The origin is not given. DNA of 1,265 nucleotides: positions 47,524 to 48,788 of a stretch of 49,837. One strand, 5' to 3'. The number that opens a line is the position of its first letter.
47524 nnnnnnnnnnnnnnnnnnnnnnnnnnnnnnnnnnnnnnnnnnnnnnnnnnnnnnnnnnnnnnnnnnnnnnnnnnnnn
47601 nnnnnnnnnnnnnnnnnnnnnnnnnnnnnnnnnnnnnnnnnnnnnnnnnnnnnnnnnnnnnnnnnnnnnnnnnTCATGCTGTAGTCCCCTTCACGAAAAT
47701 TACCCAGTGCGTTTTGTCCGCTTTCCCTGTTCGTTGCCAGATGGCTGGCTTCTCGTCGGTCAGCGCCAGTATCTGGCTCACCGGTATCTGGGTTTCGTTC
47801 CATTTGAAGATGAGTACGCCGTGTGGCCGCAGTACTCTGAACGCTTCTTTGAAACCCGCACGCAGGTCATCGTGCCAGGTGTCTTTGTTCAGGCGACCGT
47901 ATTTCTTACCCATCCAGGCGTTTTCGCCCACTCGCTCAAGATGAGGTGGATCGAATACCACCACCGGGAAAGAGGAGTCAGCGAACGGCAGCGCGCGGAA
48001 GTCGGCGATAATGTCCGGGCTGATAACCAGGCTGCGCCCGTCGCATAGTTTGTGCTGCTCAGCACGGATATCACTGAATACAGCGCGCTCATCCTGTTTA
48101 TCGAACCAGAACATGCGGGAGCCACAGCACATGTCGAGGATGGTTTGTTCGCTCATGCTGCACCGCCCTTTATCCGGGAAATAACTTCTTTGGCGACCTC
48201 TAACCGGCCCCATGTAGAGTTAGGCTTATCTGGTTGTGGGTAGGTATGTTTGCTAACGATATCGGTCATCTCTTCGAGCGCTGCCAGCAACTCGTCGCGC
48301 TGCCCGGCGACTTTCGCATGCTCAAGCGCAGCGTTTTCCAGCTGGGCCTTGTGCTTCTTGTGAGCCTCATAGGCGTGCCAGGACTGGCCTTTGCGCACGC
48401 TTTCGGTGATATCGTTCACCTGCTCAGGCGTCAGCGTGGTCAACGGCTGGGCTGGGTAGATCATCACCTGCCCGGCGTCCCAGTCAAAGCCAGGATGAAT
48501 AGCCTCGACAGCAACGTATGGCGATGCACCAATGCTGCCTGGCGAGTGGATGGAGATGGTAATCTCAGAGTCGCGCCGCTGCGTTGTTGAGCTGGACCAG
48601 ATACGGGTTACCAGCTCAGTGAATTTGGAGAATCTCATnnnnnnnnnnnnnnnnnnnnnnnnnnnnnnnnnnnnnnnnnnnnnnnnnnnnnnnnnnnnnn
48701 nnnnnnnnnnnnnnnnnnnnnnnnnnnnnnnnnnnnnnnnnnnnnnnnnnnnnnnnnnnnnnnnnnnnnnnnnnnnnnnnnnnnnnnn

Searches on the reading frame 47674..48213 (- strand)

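Call 18: search_protein_families(library=phrogs, proteins=[window:47674-48213:-])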
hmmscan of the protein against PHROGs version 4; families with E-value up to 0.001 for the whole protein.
window:47674-48213:- (179 aa): 6 families
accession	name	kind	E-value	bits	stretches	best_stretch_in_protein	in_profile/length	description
phrog_954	-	other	2.1e-86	289.9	1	18-177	47-203/229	DNA methyltransferase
phrog_11564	-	other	2.4e-54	183.1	1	20-111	2-93/117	DNA methyltransferase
phrog_6151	-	other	1.4e-34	119.5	1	75-176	1-99/117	DNA methyltransferase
phrog_7811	-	other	1.5e-12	48.1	1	22-54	3-35/41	methyltransferase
phrog_24333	-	other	4.1e-10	40.4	1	66-139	86-166/238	DNA methyltransferase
phrog_11619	-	other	1.7e-07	31.9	1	77-165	82-164/186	DNA methyltransferase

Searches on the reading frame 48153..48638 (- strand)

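Call 18: search_protein_families(library=phrogs, proteins=[window:48153-48638:-])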
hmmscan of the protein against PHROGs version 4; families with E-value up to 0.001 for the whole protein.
window:48153-48638:- (161 aa): 4 families
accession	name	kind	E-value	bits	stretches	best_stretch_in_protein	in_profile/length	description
phrog_6026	-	unknown function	2.7e-40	138.1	1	1-106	1-113/121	-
phrog_368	-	unknown function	1.7e-10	42.3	1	24-131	23-147/239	-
phrog_33620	-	unknown function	6.7e-05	24.1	1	36-98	30-91/110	-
phrog_12566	-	unknown function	0.00063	21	1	35-82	30-76/133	-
